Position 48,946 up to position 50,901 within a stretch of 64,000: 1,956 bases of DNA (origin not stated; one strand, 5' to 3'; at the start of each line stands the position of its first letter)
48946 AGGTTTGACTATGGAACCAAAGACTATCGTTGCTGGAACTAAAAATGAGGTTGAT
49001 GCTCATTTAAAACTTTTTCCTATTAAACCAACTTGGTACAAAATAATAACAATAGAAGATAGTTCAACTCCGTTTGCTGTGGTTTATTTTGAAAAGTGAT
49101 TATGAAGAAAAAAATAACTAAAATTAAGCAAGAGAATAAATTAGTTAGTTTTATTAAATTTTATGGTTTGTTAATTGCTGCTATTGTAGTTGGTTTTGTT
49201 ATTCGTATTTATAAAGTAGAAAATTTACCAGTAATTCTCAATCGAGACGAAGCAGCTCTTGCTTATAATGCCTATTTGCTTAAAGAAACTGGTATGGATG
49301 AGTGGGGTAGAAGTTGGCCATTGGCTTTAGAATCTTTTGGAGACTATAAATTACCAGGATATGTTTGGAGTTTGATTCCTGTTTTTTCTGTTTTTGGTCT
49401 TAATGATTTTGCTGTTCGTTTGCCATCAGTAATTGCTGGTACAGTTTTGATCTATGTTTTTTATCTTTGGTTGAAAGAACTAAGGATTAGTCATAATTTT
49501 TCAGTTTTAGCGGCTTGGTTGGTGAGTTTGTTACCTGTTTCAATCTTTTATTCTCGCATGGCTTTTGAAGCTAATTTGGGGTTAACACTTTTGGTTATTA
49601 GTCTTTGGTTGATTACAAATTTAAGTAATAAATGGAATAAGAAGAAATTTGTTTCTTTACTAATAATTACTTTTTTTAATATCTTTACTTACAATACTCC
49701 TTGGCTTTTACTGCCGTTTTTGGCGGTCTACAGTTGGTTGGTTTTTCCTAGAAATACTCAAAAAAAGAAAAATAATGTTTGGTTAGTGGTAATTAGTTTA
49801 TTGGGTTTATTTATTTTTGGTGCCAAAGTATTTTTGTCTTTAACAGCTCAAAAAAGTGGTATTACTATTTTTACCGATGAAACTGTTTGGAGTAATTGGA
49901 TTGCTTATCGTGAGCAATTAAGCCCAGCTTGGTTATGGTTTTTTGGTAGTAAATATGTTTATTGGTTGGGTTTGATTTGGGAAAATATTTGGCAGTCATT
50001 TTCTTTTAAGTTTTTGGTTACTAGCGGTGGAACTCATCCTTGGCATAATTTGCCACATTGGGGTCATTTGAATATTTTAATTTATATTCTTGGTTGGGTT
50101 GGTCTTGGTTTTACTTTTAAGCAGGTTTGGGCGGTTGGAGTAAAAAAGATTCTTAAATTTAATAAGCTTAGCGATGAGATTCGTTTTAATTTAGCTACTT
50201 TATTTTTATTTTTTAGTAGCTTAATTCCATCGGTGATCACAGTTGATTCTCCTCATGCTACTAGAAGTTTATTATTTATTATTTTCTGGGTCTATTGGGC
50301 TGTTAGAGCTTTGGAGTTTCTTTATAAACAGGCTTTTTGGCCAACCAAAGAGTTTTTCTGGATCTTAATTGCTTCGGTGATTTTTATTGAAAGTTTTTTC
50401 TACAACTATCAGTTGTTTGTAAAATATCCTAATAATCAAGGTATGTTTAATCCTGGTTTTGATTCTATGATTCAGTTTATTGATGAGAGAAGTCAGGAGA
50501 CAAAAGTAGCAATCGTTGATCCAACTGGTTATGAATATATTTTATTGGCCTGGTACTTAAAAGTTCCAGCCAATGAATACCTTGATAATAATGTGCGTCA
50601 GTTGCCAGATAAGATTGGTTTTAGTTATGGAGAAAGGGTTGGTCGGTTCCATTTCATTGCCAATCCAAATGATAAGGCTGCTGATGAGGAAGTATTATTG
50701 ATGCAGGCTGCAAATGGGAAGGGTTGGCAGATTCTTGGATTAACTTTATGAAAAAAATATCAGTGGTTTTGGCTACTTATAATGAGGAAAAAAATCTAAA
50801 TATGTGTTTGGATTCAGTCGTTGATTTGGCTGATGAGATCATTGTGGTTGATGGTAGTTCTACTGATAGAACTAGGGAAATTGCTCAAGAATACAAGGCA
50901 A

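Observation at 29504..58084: Seven paralogous GT39/ArnT-like genes and a repeated gene-order module suggest segmental duplication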

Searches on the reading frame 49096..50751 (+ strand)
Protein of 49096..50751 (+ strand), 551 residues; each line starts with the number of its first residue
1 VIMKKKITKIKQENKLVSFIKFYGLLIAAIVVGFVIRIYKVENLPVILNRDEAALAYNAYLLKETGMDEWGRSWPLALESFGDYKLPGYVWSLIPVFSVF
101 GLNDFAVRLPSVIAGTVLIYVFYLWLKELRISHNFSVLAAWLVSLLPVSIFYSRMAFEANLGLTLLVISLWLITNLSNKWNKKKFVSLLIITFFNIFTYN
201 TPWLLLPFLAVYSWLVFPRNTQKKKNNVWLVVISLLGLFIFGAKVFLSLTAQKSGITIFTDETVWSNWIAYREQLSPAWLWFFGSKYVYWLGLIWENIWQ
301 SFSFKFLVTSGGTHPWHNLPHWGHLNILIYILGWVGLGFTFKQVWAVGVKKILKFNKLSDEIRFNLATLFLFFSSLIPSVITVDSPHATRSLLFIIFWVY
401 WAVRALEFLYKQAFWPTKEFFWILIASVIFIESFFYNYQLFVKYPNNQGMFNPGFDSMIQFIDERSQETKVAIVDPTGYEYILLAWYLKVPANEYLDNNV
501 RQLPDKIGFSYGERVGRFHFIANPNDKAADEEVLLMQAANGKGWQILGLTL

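Call 4: search_protein_families(library=pfam, proteins=[window:49096-50751:+], max_evalue=0.01)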
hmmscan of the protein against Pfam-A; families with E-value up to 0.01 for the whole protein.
window:49096-50751:+ (551 aa): 1 family
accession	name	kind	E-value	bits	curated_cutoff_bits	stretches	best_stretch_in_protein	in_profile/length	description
PF13231.12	PMT_2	-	2.8e-07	31.3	26.1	1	87-241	4-154/160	Dolichyl-phosphate-mannose-protein mannosyltransferase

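Call 20: find_homologous_proteins(query=window:49096-50751:+)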
Query window:49096-50751:+ (551 aa): 1154 proteins with E <= 0.001 among 8000 candidates; the best 120 are listed.
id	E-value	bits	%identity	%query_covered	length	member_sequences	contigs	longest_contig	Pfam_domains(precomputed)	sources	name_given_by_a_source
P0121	0.0e+0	1238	100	100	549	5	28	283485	PF13231.13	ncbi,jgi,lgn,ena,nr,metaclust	ncbi:MAG: hypothetical protein AUK08_01610 [Candidatus Pacebacteria bacterium CG2_30_36_39]|nr:hypot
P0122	4.0e-222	757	61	97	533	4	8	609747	-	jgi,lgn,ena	-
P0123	7.6e-214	730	61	97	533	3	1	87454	PF13231.13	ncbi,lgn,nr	ncbi:MAG: glycosyltransferase family 39 protein [Candidatus Pacebacteria bacterium]|nr:glycosyltrans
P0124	3.2e-212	724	60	97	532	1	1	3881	PF13231.13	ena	-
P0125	4.3e-209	714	59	97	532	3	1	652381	PF13231.13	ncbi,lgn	ncbi:MAG: ArnT family glycosyltransferase [Patescibacteria group bacterium]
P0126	1.1e-205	703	60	96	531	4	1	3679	-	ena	-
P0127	4.0e-177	609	56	95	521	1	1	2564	-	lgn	-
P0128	5.8e-150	519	48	95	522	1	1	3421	PF13231.13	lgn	-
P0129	4.0e-145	503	47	95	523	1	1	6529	PF13231.13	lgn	-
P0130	7.2e-143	495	47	94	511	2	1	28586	PF02366.25,PF13231.13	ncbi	-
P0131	9.4e-143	495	49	94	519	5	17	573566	PF13231.13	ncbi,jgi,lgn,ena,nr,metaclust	ncbi:MAG: hypothetical protein UY13_C0002G0292 [Candidatus Pacebacteria bacterium GW2011_GWB1_47_8]|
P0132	1.6e-139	484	47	94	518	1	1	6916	PF13231.13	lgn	-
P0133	2.2e-139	484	46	93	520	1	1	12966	PF02366.25,PF13231.13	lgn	-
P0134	2.6e-139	484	45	95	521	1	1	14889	PF02366.25,PF13231.13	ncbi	ncbi:MAG: glycosyltransferase family 39 protein [Candidatus Paceibacterota bacterium]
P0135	1.1e-136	475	46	94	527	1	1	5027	PF13231.13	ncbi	-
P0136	3.5e-136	473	46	93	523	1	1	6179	PF13231.13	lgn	-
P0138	1.3e-134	468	46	93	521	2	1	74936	PF09991.15,PF13231.13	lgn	-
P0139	2.9e-134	467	46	93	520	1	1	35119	PF13231.13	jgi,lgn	jgi:4-amino-4-deoxy-L-arabinose transferase-like glycosyltransferase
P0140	7.9e-133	462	47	95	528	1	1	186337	PF13231.13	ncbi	-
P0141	2.7e-132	461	45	94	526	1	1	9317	PF02366.25,PF13231.13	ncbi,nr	ncbi:MAG: glycosyltransferase family 39 protein [Patescibacteria group bacterium]|nr:glycosyltransfe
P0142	2.8e-131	457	44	94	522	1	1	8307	PF13231.13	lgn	-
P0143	3.4e-131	457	44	94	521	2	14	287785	PF02366.25,PF13231.13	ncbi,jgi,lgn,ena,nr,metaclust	ncbi:MAG: hypothetical protein A2383_01720 [Candidatus Pacebacteria bacterium RIFOXYB1_FULL_39_46]|n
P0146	2.5e-130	454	46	95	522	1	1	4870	PF13231.13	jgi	jgi:4-amino-4-deoxy-L-arabinose transferase-like glycosyltransferase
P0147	6.2e-130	453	44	93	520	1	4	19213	PF13231.13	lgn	-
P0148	1.2e-129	452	44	96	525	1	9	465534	PF13231.13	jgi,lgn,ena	jgi:4-amino-4-deoxy-L-arabinose transferase-like glycosyltransferase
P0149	1.3e-129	452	45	93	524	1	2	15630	PF13231.13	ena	-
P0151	2.1e-129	451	45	92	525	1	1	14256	PF13231.13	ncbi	-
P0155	8.6e-127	442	45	95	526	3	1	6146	PF13231.13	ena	-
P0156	1.0e-126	442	45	91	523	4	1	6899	PF13231.13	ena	-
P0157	1.1e-126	442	43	94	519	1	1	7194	PF02366.25,PF13231.13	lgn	-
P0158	1.3e-126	442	44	94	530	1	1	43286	PF13231.13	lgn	-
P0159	1.7e-126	441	43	95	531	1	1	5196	PF13231.13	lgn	-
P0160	2.3e-126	441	43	95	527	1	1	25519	PF13231.13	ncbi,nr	ncbi:MAG: phospholipid carrier-dependent glycosyltransferase [Candidatus Pacebacteria bacterium]|nr:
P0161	5.8e-126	440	44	94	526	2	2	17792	PF13231.13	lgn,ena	-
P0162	6.3e-126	440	45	95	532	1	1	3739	PF02366.25,PF13231.13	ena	-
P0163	7.1e-126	439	43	93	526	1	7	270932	PF13231.13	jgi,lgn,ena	jgi:4-amino-4-deoxy-L-arabinose transferase-like glycosyltransferase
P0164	1.0e-125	439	44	96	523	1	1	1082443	PF13231.13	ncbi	-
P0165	1.4e-125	438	45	93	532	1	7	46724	PF13231.13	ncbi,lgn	-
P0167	4.0e-125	437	44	95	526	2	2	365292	PF13231.13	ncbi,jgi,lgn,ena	-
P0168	1.3e-124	435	43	92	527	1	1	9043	PF13231.13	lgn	-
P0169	1.3e-124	435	44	95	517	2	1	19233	PF13231.13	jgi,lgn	-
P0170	1.4e-124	435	43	95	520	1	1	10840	PF13231.13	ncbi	-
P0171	3.9e-124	434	43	93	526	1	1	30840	PF13231.13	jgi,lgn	jgi:4-amino-4-deoxy-L-arabinose transferase-like glycosyltransferase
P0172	5.2e-124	433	43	95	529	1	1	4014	PF13231.13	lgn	-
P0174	8.7e-124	432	43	95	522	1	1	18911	PF13231.13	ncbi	-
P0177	2.7e-123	431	46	95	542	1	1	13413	PF13231.13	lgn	-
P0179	4.2e-122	427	44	93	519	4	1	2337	PF13231.13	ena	-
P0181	9.4e-122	426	43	92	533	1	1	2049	PF13231.13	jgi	jgi:4-amino-4-deoxy-L-arabinose transferase-like glycosyltransferase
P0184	4.8e-121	423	43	95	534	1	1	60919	PF13231.13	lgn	-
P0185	4.8e-121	423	45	94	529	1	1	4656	PF13231.13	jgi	jgi:4-amino-4-deoxy-L-arabinose transferase-like glycosyltransferase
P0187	7.0e-121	423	43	93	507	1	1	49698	PF13231.13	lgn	-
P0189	2.1e-120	421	45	92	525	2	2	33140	PF13231.13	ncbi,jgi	ncbi:MAG: glycosyltransferase family 39 protein [Candidatus Woesebacteria bacterium]|jgi:4-amino-4-d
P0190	3.1e-120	421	42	93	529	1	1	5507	PF13231.13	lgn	-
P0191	3.5e-120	421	47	85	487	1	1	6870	PF02366.25,PF13231.13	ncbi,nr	ncbi:MAG: phospholipid carrier-dependent glycosyltransferase, partial [Candidatus Pacebacteria bacte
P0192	5.6e-120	420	43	95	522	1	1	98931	PF13231.13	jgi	jgi:4-amino-4-deoxy-L-arabinose transferase-like glycosyltransferase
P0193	9.0e-120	419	43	94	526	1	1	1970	PF13231.13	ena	-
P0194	1.2e-119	419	43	93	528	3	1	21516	PF13231.13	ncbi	-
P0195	3.2e-119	417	41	92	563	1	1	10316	PF13231.13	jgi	jgi:4-amino-4-deoxy-L-arabinose transferase-like glycosyltransferase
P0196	9.8e-119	416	46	89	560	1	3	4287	PF13231.13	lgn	-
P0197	1.2e-118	416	42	95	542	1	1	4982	PF13231.13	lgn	-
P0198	1.4e-118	415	43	93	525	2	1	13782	PF13231.13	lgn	-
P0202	6.5e-118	413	42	95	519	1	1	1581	PF13231.13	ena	-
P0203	1.1e-117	412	43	95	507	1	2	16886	PF13231.13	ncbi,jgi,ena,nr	ncbi:MAG: hypothetical protein GW941_02720 [Candidatus Pacebacteria bacterium]|nr:hypothetical prote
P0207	4.0e-117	410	42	95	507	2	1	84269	PF13231.13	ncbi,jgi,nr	ncbi:MAG: glycosyltransferase family 39 protein [Candidatus Pacebacteria bacterium]|nr:glycosyltrans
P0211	1.1e-116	409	42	95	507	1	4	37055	PF13231.13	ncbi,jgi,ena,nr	ncbi:MAG: hypothetical protein GW942_01160 [Candidatus Pacebacteria bacterium]|nr:hypothetical prote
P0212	2.1e-116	408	44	93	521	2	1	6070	PF13231.13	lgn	-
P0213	2.2e-116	408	44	93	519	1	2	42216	PF13231.13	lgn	-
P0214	3.5e-116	407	42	91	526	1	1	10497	PF13231.13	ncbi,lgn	ncbi:MAG: ArnT family glycosyltransferase [Patescibacteria group bacterium]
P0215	3.8e-116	407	43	93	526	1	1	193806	PF13231.13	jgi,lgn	-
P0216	4.3e-116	407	43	93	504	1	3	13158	PF13231.13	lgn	-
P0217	4.5e-116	407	43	95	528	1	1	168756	PF13231.13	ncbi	-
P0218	6.9e-116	406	43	93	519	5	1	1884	PF11992.14,PF13231.13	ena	-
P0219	7.8e-116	406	43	93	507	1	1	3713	PF13231.13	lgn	-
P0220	8.1e-116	406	41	93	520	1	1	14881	PF13231.13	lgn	-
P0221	8.3e-116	406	40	94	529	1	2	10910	PF13231.13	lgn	-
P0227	2.5e-114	401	44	93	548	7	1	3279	PF13231.13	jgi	-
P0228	7.3e-114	400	42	95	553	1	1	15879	PF13231.13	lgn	-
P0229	1.0e-113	399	44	92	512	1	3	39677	PF13231.13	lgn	-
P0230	1.2e-113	399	43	95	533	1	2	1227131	PF13231.13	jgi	jgi:4-amino-4-deoxy-L-arabinose transferase-like glycosyltransferase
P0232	1.5e-113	399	42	91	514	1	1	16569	PF13231.13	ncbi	-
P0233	1.9e-113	398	41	93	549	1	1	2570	PF13231.13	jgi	jgi:4-amino-4-deoxy-L-arabinose transferase-like glycosyltransferase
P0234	2.0e-113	398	43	93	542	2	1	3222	PF13231.13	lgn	-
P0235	2.4e-113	398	42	93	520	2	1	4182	PF13231.13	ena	-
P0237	5.7e-113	397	42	93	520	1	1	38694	PF13231.13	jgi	jgi:hypothetical protein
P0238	6.6e-113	397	41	97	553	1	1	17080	PF13231.13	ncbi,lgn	-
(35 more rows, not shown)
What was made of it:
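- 49096..50751 (+): GT-C paralogue 6 (551 aa). Signature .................FGDYK. The 120 best homologue clusters are all at 39% identity or more. Calls 4, 20.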

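Call 21: find_encoding_contigs(protein=P0122, flank=10000, max_places=2)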
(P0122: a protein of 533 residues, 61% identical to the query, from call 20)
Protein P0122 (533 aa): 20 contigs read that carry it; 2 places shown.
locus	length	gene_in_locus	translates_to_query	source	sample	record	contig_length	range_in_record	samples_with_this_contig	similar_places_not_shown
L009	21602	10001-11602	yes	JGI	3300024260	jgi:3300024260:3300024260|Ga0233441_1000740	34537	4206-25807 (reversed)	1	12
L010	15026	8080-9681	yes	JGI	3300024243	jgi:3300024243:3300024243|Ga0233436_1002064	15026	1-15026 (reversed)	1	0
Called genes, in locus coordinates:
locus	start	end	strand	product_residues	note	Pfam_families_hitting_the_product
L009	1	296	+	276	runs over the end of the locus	PF00535:Glycos_transf_2, PF10111:Glyco_tranf_2_2 (weak)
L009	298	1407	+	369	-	PF00534:Glycos_transf_1, PF13692:Glyco_trans_1_4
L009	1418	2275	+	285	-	PF00535:Glycos_transf_2, PF13641:Glyco_tranf_2_3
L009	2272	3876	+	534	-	PF13231:PMT_2 (weak)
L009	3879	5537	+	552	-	-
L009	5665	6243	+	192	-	-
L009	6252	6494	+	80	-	-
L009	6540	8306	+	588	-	PF03485:Arg_tRNA_synt_N, PF00750:tRNA-synt_1d, PF05746:DALR_1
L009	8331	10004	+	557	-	PF13231:PMT_2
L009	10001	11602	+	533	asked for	-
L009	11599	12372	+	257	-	PF00535:Glycos_transf_2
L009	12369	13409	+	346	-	PF13439:Glyco_transf_4, PF00534:Glycos_transf_1, PF20706:GT4-conflict, PF13692:Glyco_trans_1_4, PF13524:Glyco_trans_1_2 (weak)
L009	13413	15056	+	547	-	PF11847:GT-C_AftD (weak)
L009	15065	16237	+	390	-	-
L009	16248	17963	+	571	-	PF13231:PMT_2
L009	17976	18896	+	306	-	PF01073:3Beta_HSD, PF01370:Epimerase, PF02719:Polysacc_synt_2, PF04321:RmlD_sub_bind, PF05368:NmrA (weak), PF13460:NAD_binding_10, PF16363:GDP_Man_Dehyd, PF07993:NAD_binding_4 (weak)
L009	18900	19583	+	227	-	PF00535:Glycos_transf_2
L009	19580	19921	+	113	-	PF10066:DUF2304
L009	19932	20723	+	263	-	PF00535:Glycos_transf_2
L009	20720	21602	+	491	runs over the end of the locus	-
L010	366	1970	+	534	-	PF13231:PMT_2 (weak)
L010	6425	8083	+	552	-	PF13231:PMT_2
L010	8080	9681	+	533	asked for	-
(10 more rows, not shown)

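Call 22: find_encoding_contigs(protein=P0131, flank=10000, max_places=1)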
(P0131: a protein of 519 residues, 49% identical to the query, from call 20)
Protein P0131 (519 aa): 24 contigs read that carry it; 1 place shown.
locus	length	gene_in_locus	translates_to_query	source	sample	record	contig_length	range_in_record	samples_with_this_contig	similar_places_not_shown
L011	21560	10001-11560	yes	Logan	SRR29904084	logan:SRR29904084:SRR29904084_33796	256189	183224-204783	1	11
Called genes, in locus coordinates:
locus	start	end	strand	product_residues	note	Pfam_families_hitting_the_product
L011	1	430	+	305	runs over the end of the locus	PF00535:Glycos_transf_2, PF13641:Glyco_tranf_2_3, PF13632:Glyco_trans_2_3 (weak)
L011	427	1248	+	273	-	PF00535:Glycos_transf_2, PF10111:Glyco_tranf_2_2 (faint)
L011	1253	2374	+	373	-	PF00534:Glycos_transf_1, PF13692:Glyco_trans_1_4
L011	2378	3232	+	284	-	PF00535:Glycos_transf_2, PF13641:Glyco_tranf_2_3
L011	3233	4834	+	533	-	-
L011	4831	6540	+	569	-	-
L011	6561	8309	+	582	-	PF03485:Arg_tRNA_synt_N, PF00750:tRNA-synt_1d, PF05746:DALR_1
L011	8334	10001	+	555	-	PF13231:PMT_2 (weak)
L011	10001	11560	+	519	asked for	PF13231:PMT_2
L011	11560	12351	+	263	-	PF00535:Glycos_transf_2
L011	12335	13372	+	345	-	PF13579:Glyco_trans_4_4 (weak), PF13439:Glyco_transf_4, PF00534:Glycos_transf_1, PF13692:Glyco_trans_1_4, PF13524:Glyco_trans_1_2 (weak), PF20706:GT4-conflict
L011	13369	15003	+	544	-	PF10131:PTPS_related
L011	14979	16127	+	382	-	-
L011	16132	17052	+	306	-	PF01073:3Beta_HSD, PF01370:Epimerase, PF02719:Polysacc_synt_2, PF04321:RmlD_sub_bind, PF05368:NmrA (weak), PF16363:GDP_Man_Dehyd, PF07993:NAD_binding_4 (weak)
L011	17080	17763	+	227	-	PF00535:Glycos_transf_2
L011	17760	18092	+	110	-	PF10066:DUF2304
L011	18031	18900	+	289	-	PF00535:Glycos_transf_2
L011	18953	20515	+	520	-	-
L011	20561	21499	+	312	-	PF01073:3Beta_HSD (faint), PF01370:Epimerase, PF02719:Polysacc_synt_2 (faint), PF16363:GDP_Man_Dehyd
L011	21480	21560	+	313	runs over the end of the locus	PF13641:Glyco_tranf_2_3 (weak), PF00535:Glycos_transf_2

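Call 23: find_encoding_contigs(protein=P0164, flank=10000, max_places=1)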
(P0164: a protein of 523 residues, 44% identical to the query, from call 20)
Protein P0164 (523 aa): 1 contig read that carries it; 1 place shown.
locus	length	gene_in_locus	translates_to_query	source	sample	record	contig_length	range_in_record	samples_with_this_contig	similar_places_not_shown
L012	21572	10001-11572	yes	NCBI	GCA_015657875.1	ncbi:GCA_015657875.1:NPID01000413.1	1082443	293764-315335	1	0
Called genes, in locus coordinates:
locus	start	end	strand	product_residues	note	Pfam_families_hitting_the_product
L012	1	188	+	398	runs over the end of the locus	PF00534:Glycos_transf_1, PF13692:Glyco_trans_1_4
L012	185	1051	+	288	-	PF00535:Glycos_transf_2, PF13641:Glyco_tranf_2_3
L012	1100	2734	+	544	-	-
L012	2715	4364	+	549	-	PF13231:PMT_2 (weak)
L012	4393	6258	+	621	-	-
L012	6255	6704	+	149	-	PF00293:NUDIX, PF14815:NUDIX_4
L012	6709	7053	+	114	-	-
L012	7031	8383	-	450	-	-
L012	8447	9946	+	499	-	PF09913:DUF2142 (weak), PF13231:PMT_2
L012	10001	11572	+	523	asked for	PF13231:PMT_2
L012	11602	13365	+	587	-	-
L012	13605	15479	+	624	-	PF13231:PMT_2 (weak)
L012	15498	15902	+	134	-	PF00903:Glyoxalase, PF18029:Glyoxalase_6 (weak)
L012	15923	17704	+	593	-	PF10131:PTPS_related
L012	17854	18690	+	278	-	PF00892:EamA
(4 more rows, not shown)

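Call 42: find_related_loci(query=window:49096-50751:+, collection=genome_contigs, flank=10000)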
Query window:49096-50751:+ (551 aa) in genome_contigs; peptide patterns used: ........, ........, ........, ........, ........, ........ (x = any residue, [..] = any of these).
32 stretches matched a pattern; 2 encode a relative of the query (tblastn E <= 1e-3); 2 distinct loci.
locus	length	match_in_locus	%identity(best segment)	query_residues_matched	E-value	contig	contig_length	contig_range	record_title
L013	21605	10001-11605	59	11-549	0e+0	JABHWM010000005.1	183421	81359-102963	MAG: Candidatus Paceibacterota bacterium isolate SI047_bin131 k141_258894, whole genome shotgun sequence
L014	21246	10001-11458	40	37-537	2e-95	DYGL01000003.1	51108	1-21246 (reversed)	MAG TPA_asm: Candidatus Microgenomatus sp. isolate BE2012_4_39_12 Afr_mines_BE2012_373_length_51108_cov_5_360077, whole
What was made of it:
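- Tried and rejected: The single-protein scan of genome_contigs returned only two loci (call 42).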

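Call 44: predict_structure(alignment_id=A2)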
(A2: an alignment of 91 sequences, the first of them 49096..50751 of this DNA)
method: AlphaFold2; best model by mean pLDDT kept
length: 551 residues; sequences in the alignment: 91
mean_pLDDT: 95.8   pTM: 0.94
mean pLDDT of the five models: 95.8, 95.2, 95.1, 95.0, 95.0
residues with pLDDT >= 90: 507; 70-90: 41; 50-70: 3; < 50: 0
segments of 3 or more residues with pLDDT < 50: none
pLDDT, mean of each block of 10 residues (from residue 1): 73 84 97 98 96 98 97 95 94 98 98 98 98 98 98 96 98 98 98 98 98 96 96 98 93 90 97 98 98 98 98 93 97 98 95 92 97 98 96 98 98 96 98 98 94 96 96 96 98 97 90 96 97 96 91 60
secondary structure, 60 per line:
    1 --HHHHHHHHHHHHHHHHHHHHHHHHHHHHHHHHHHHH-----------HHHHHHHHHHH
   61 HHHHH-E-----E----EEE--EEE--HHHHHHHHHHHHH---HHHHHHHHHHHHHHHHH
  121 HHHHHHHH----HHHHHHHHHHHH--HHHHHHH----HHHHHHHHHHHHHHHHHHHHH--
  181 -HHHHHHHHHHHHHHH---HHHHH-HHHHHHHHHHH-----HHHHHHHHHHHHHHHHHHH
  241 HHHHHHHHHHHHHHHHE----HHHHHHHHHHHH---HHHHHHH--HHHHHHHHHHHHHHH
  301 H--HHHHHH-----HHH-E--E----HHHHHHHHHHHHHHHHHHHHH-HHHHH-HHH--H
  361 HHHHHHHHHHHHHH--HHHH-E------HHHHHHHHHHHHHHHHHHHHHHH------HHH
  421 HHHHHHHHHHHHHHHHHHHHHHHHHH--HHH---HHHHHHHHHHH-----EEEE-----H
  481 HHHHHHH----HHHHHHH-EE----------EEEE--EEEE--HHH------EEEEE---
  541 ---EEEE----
elements in order: H3-38 H50-65 E78-80 E83-85 H88-100 H104-128 H133-144 H147-153 H158-178 H182-196 H200-204 H206-216 H222-256 H262-273 H277-283 H286-301 H304-309 H327-347 H349-353 H360-374 H377-380 H389-411 H418-446 H455-465 E471-474 H480-487 H492-498 E512-515 E518-521 E533-537 E544-547
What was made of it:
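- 49096..50751 (+): AlphaFold model with pLDDT 95.8 and pTM 0.94 (call 44).
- On GT-C superfamily (GT-C_A structural class): AlphaFold model of 49096 with pLDDT 95.8 (call 44). The pair sits at the start of helix 50-65, after TM1 (call 44).
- Fold: the AlphaFold model has pLDDT 95.8 (call 44).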
